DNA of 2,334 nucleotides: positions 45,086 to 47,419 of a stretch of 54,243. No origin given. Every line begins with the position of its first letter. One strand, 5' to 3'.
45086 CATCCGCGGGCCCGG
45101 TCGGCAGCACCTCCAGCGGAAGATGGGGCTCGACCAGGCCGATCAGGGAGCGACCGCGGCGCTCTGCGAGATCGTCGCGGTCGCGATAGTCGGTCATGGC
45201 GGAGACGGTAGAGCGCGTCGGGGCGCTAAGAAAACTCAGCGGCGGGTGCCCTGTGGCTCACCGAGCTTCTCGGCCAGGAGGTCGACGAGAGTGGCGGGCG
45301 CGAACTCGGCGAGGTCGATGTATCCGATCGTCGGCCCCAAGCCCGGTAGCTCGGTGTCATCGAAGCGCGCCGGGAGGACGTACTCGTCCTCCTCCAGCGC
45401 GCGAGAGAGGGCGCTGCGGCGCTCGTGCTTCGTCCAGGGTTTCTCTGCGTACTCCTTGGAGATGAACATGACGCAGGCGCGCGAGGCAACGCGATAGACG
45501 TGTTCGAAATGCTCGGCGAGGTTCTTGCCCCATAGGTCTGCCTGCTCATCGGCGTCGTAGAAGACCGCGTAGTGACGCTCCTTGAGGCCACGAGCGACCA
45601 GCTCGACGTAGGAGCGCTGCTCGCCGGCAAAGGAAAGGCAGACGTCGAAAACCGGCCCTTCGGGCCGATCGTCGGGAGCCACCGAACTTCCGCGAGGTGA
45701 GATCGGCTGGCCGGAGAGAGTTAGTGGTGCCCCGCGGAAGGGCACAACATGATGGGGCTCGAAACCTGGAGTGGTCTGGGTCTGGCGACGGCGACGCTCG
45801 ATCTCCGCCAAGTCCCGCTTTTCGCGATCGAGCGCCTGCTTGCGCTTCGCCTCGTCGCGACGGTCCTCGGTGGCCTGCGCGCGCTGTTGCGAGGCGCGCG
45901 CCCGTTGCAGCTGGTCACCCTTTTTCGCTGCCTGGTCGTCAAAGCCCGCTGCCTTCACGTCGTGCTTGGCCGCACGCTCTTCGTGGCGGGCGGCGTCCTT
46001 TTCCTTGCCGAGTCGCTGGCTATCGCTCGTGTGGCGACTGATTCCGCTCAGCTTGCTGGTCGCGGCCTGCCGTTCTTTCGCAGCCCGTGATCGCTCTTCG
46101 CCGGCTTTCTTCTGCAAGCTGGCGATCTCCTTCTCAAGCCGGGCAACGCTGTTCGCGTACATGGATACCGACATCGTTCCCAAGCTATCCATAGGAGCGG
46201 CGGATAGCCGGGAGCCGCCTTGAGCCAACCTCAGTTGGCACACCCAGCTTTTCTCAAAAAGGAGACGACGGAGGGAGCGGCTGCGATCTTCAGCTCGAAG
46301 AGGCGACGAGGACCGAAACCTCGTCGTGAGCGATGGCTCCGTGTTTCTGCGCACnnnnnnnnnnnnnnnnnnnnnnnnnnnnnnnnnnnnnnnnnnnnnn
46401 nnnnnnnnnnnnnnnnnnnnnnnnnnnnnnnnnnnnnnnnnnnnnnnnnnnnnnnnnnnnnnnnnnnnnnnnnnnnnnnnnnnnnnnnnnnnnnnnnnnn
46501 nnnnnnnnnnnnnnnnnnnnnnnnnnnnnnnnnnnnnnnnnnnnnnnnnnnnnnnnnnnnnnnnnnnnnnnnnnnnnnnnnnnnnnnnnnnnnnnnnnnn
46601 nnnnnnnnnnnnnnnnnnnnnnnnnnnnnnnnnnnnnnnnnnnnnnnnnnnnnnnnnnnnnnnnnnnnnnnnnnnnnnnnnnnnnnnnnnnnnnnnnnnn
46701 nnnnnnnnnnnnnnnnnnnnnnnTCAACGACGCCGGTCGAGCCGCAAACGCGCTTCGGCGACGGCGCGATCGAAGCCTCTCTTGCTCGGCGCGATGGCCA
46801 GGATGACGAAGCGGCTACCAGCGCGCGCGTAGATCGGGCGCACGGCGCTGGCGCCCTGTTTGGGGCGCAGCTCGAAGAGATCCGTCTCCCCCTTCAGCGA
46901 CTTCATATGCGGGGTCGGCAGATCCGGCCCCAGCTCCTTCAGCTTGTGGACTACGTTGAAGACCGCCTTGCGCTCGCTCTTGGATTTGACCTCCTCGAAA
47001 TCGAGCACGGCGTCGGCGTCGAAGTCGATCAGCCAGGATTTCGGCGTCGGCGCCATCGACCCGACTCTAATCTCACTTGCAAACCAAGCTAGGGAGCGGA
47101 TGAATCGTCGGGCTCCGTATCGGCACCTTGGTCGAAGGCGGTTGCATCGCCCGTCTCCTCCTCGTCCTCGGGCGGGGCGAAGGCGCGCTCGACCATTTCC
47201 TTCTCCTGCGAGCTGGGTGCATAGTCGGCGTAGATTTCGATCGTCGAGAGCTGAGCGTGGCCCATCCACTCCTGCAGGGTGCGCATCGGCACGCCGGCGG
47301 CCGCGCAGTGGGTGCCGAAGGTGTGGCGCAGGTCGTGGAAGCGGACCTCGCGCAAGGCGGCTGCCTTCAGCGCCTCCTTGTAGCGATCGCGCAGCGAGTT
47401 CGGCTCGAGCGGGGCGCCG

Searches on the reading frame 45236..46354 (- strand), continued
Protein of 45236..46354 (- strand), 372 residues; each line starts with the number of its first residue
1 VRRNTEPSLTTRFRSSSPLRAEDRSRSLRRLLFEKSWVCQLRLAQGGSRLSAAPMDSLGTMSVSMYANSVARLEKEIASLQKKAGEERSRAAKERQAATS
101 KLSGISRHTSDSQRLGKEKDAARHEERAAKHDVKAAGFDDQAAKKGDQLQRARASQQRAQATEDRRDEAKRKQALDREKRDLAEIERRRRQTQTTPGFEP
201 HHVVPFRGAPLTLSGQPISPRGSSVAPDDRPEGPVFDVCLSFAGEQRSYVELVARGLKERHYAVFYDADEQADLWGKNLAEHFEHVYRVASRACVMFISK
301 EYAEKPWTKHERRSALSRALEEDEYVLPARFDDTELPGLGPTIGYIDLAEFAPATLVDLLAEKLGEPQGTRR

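Call 44: search_solved_structures(query=A2, max_evalue=0.01, show_alignments=4)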
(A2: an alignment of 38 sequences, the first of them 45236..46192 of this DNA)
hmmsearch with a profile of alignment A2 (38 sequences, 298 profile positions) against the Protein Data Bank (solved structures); distinct sequences matched with E-value up to 0.01: 12.
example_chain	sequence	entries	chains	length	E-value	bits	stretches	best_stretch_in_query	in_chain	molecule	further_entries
7uxr_A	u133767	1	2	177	6.2e-09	38.8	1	157-256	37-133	TIR domain protein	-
7uwg_A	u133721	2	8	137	1.9e-08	37.2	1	158-256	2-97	Molecular chaperone Tir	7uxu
8g83_A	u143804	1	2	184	2.7e-08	36.7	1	157-256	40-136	NAD(+) hydrolase AbTIR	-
4lzp_B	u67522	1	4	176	4.9e-07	32.6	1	129-236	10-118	Putative uncharacterized protein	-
3jrn_A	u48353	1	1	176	8.7e-05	25.2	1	155-236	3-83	AT1G72930 protein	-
7jlv_A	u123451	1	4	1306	0.00017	24.2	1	155-236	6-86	Disease resistance protein Roq1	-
7jlu_A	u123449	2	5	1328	0.00018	24.2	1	155-236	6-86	Disease resistance protein Roq1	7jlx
3h16_A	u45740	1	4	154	0.00056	22.5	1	151-236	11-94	TIR protein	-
3ozi_A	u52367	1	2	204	0.0021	20.6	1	145-254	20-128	L6tr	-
5ku7_A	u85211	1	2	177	0.0025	20.4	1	156-236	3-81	TIR-NB-LRR type resistance protein RPV1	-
4lqc_A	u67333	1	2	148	0.0027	20.3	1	157-236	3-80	TcpB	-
6o0w_A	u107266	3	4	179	0.0068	19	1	156-236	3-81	TIR-NB-LRR type resistance protein RUN1 | Disease resistance protein RUN1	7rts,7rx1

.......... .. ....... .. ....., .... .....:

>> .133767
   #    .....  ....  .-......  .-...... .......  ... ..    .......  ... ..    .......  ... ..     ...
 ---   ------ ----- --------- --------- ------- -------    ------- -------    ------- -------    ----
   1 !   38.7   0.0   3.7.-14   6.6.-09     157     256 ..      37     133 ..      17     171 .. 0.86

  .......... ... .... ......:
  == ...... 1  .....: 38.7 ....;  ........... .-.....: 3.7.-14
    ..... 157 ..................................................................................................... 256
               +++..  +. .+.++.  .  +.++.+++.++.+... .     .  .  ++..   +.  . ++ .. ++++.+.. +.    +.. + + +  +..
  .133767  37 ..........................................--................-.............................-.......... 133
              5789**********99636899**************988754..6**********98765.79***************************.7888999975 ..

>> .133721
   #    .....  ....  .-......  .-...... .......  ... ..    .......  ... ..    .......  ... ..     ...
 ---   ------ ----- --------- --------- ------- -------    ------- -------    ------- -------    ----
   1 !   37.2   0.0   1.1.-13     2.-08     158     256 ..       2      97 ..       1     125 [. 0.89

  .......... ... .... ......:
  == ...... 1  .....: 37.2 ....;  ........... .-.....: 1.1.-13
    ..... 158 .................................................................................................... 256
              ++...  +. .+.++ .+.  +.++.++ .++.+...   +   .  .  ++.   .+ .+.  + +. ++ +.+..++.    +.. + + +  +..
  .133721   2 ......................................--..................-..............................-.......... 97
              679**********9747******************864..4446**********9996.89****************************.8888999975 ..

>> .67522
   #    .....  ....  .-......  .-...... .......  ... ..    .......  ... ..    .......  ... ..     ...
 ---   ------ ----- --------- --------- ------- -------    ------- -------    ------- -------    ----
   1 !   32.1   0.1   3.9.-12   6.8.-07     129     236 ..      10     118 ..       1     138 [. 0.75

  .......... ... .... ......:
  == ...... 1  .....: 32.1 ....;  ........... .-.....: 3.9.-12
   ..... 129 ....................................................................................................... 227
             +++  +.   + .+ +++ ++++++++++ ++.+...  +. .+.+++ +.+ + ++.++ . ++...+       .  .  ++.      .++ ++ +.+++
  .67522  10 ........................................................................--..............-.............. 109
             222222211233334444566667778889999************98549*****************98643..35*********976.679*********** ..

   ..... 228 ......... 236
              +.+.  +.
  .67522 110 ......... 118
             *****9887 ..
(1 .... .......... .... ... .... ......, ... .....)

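Call 45: find_encoding_contigs(protein=P0014, flank=5000, max_places=1)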
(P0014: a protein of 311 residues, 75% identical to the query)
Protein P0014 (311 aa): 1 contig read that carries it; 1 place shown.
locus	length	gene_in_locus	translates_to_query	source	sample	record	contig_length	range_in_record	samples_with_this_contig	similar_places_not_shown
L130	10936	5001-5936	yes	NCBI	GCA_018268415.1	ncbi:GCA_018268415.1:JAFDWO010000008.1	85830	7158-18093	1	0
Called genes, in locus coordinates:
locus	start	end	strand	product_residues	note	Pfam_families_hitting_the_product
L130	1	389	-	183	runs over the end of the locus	-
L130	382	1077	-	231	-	PF02581:TMP-TENI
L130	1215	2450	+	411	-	PF00890:FAD_binding_2 (weak), PF01266:DAO, PF12831:FAD_oxidored (weak), PF13450:NAD_binding_8 (weak)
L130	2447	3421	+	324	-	PF02597:ThiS, PF05690:ThiG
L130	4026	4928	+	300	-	-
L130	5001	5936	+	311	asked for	PF13676:TIR_2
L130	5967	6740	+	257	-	-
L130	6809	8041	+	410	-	-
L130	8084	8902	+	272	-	-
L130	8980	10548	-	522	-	-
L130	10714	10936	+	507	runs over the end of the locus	-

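Call 46: find_encoding_contigs(protein=P0059, flank=5000, max_places=1)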
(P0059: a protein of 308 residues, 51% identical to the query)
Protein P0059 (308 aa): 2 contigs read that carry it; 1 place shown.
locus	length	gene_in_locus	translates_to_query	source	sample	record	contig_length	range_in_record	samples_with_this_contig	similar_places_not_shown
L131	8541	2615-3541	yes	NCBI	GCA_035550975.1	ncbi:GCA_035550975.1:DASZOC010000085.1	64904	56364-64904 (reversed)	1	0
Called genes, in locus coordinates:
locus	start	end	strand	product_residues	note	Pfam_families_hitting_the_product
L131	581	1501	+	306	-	-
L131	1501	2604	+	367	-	PF14659:Phage_int_SAM_3, PF00589:Phage_integrase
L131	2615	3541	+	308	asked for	PF01582:TIR (faint), PF13676:TIR_2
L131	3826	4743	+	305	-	-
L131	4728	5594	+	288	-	-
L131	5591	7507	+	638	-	PF00580:UvrD-helicase, PF13245:AAA_19, PF13604:AAA_30 (faint), PF13361:UvrD_C, PF13538:UvrD_C_2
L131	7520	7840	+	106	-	-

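Call 47: find_encoding_contigs(protein=P0046, flank=5000, max_places=1)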
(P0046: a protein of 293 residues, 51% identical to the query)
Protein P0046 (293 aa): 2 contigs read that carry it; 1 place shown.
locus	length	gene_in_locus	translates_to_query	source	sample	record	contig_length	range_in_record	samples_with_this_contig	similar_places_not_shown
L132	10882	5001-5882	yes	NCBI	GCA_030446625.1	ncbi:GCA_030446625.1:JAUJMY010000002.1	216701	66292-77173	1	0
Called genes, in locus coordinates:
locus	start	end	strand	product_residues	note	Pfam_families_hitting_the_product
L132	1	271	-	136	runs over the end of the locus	-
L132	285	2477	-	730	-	PF13482:RNase_H_2, PF13086:AAA_11 (faint), PF13245:AAA_19 (weak), PF13604:AAA_30, PF01443:Viral_helicase1 (faint), PF13087:AAA_12, PF13538:UvrD_C_2 (weak)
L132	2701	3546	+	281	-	-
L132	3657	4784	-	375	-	PF13784:Fic_N, PF02661:Fic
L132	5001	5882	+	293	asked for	PF13676:TIR_2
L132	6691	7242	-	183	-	PF16263:DUF4917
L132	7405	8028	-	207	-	-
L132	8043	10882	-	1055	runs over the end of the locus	PF04851:ResIII (faint)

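Call 48: find_encoding_contigs(protein=P0120, flank=5000, max_places=1)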
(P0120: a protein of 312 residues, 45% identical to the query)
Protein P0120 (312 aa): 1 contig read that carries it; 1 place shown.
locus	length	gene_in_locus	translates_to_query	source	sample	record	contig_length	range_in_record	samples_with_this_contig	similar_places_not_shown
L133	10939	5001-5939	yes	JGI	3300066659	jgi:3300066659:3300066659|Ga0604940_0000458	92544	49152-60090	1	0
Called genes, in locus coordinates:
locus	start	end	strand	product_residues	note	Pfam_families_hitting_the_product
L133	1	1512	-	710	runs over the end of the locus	PF02129:Peptidase_S15, PF00326:Peptidase_S9, PF08530:PepX_C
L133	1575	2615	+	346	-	PF00266:Aminotran_5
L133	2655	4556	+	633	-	PF04185:Phosphoesterase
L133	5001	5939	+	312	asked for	PF13676:TIR_2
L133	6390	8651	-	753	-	PF04879:Molybdop_Fe4S4, PF00384:Molybdopterin, PF01568:Molydop_binding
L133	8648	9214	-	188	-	PF00440:TetR_N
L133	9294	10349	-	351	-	-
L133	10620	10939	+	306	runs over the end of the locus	PF13641:Glyco_tranf_2_3, PF00535:Glycos_transf_2, PF10111:Glyco_tranf_2_2 (weak)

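Call 50: search_protein_families(library=pfam, proteins=[L130:5967-6740:+, L130:4026-4928:+, L130:6809-8041:+, L130:8084-8902:+, L131:3826-4743:+, L131:4728-5594:+, L052:3342-5597:+, L048:5491-5862:+], max_evalue=0.01)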
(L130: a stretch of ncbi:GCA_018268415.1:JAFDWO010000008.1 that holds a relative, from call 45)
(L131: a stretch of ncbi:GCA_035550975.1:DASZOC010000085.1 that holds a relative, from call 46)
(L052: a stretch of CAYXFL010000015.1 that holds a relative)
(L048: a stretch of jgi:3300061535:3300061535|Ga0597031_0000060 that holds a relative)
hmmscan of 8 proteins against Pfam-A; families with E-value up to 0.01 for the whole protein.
L130:5967-6740:+ (257 aa): 0 families

L130:4026-4928:+ (300 aa): 0 families

L130:6809-8041:+ (410 aa): 1 family
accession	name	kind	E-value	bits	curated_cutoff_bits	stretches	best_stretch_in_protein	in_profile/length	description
PF05866.16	RusA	-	0.0055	17.7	22.8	0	44-127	28-122/124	Endodeoxyribonuclease RusA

L130:8084-8902:+ (272 aa): 0 families

L131:3826-4743:+ (305 aa): 2 families
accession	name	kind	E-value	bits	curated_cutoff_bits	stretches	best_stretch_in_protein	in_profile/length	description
PF13545.12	HTH_Crp_2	-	0.0031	17.9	27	1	95-147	19-69/70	Crp-like helix-turn-helix domain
PF01047.28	MarR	-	0.0044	17.3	24.6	0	92-130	11-49/59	MarR family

L131:4728-5594:+ (288 aa): 1 family
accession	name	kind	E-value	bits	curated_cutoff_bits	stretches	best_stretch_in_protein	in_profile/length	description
PF12281.14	NTP_transf_8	-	5.4e-05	23.7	26.3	1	21-220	7-210/218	Nucleotidyltransferase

L052:3342-5597:+ (751 aa): 4 families
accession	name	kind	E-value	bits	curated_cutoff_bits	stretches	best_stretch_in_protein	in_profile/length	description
PF02463.25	SMC_N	-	2.1e-08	34.3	40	1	7-573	2-199/220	RecF/RecN/SMC N terminal domain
PF13476.12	AAA_23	-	8.1e-06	27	27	1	9-120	1-87/201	AAA domain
PF11398.14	DUF2813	-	0.00034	20.6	21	1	7-52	3-46/372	Protein of unknown function (DUF2813)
PF13175.12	AAA_15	-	0.0016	18.6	32.1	1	6-73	2-61/374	AAA ATPase domain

L048:5491-5862:+ (123 aa): 0 families

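Call 51: search_protein_families(library=padloc, proteins=[P0046, P0120, P0014, L071:5581-6471:+, L129:5515-6405:+, L103:6061-7020:+, L121:5980-6831:+], max_evalue=0.001)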
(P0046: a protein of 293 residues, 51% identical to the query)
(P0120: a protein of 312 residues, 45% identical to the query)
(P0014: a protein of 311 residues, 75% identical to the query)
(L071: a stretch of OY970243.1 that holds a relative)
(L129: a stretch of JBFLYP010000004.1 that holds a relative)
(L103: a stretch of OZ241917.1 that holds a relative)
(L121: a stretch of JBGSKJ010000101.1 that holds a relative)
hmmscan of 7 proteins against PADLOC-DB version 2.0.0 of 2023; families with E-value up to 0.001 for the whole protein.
P0046 (293 aa): 3 families
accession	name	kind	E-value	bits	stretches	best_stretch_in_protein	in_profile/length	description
PDLC05062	PDC-S66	-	9.2e-44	148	1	1-255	1-240/282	-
PDLC00417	ThsB1|ThsB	-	8.6e-07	26.7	1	157-255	163-259/303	TIR-like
PDLC02962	RT-TIR_XII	-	0.00055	16.9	1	101-251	289-434/478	single gene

P0120 (312 aa): 3 families
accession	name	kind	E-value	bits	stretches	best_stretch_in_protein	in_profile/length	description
PDLC05062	PDC-S66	-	7.1e-43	145.1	1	1-245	10-239/282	-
PDLC00417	ThsB1|ThsB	-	3e-05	21.7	1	149-243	165-255/303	TIR-like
PDLC02962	RT-TIR_XII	-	5e-05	20.3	1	75-241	271-433/478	single gene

P0014 (311 aa): 3 families
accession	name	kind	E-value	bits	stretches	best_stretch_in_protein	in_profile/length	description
PDLC05062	PDC-S66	-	6e-33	112.5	1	1-267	1-239/282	-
PDLC02421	Aga_TIR-PNTD1-PNTD2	-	0.00019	18.7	1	193-299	23-129/430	Class I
PDLC00417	ThsB1|ThsB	-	0.00057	17.5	1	172-266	164-257/303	TIR-like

L071:5581-6471:+ (296 aa): 4 families
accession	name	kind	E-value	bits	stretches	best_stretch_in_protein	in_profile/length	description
PDLC05062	PDC-S66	-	1.4e-14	52.2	1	158-255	145-239/282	-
PDLC04240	PDC-M01A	-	1.8e-10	38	1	42-112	34-105/639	-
PDLC00417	ThsB1|ThsB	-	1.2e-06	26.2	1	159-256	164-259/303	TIR-like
PDLC02962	RT-TIR_XII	-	0.00041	17.3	0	161-255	345-437/478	single gene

L129:5515-6405:+ (296 aa): 5 families
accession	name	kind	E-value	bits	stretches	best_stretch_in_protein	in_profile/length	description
PDLC05062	PDC-S66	-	3.4e-20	70.6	1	159-256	145-239/282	-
PDLC04240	PDC-M01A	-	1.1e-15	55.3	1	39-146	34-142/639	-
PDLC00417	ThsB1|ThsB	-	1.5e-07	29.2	1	161-257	165-259/303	TIR-like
PDLC02962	RT-TIR_XII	-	4.8e-06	23.7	1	158-257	341-438/478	single gene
PDLC03957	bSEFIR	-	0.00053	17.9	1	168-234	44-110/412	-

L103:6061-7020:+ (319 aa): 6 families
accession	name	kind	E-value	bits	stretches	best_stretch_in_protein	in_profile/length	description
PDLC05062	PDC-S66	-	6.3e-16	56.7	1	10-106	146-239/282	-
PDLC00417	ThsB1|ThsB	-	7.7e-07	26.9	1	4-107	160-259/303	TIR-like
PDLC03957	bSEFIR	-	9e-05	20.4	1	23-84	52-110/412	-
PDLC02421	Aga_TIR-PNTD1-PNTD2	-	0.00028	18.1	1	22-115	14-106/430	Class I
PDLC02962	RT-TIR_XII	-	0.00031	17.7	1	13-101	346-432/478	single gene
PDLC00422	ThsB1|ThsB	-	0.00045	17.8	1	12-73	40-101/194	TIR-like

L121:5980-6831:+ (283 aa): 3 families
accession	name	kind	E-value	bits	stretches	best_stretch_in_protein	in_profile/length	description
PDLC05062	PDC-S66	-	3.8e-13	47.5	1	4-100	146-239/282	-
PDLC03957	bSEFIR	-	0.00029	18.8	1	9-79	41-111/412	-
PDLC00417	ThsB1|ThsB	-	0.00029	18.4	1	6-101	166-259/303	TIR-like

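Call 66: search_protein_families(library=phrogs, proteins=[window:45236-46192:-], max_evalue=0.001)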
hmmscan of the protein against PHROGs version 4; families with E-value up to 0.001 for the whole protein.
window:45236-46192:- (318 aa): 2 families
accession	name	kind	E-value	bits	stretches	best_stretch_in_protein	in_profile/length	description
phrog_15646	-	unknown function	3.8e-16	60.4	1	7-274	1-251/293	-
phrog_9211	-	unknown function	0.00021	21.7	1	156-276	111-225/268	-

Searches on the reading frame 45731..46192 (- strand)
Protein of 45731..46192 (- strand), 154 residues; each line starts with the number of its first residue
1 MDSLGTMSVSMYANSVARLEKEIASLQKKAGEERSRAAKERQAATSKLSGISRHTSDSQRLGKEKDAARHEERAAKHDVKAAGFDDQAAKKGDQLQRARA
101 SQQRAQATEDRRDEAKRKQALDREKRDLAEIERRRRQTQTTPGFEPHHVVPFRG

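Call 51: search_protein_families(library=padloc, proteins=[window:45731-46192:-], max_evalue=0.001)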
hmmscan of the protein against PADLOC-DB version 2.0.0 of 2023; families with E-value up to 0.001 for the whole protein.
window:45731-46192:- (154 aa): 1 family
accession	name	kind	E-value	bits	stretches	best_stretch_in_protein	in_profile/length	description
PDLC05062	PDC-S66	-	1.8e-12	45.3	1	7-139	1-133/282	-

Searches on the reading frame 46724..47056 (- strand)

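Call 7: search_protein_families(library=padloc, proteins=[window:46724-47056:-], max_evalue=0.1)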
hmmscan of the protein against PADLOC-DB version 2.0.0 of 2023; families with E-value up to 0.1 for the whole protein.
window:46724-47056:- (110 aa): 0 families

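Call 8: search_protein_families(library=ncbifam, proteins=[window:46724-47056:-], max_evalue=0.1)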
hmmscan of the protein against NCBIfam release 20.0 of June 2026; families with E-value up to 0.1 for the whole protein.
window:46724-47056:- (110 aa): 0 families

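Call 66: search_protein_families(library=phrogs, proteins=[window:46724-47056:-], max_evalue=0.001)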
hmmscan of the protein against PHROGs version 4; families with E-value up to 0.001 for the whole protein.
window:46724-47056:- (110 aa): 1 family
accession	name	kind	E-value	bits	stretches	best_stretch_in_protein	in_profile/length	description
phrog_2523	-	unknown function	1.4e-07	32.6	1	12-86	7-78/108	-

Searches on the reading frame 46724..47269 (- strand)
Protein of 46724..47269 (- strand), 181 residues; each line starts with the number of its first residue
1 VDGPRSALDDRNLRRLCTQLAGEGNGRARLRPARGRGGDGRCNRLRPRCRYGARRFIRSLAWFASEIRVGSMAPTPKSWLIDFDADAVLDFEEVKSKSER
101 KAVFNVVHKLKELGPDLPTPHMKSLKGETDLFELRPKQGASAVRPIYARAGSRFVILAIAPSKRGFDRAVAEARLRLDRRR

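Call 6: search_protein_families(library=pfam, proteins=[window:46724-47269:-], max_evalue=0.01)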
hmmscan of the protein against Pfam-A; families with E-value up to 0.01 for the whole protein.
window:46724-47269:- (181 aa): 1 family
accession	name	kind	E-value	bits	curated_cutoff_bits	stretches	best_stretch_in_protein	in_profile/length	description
PF05973.20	Gp49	-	8.6e-09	35.8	23.9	1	96-164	7-73/90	Phage derived protein Gp49-like (DUF891)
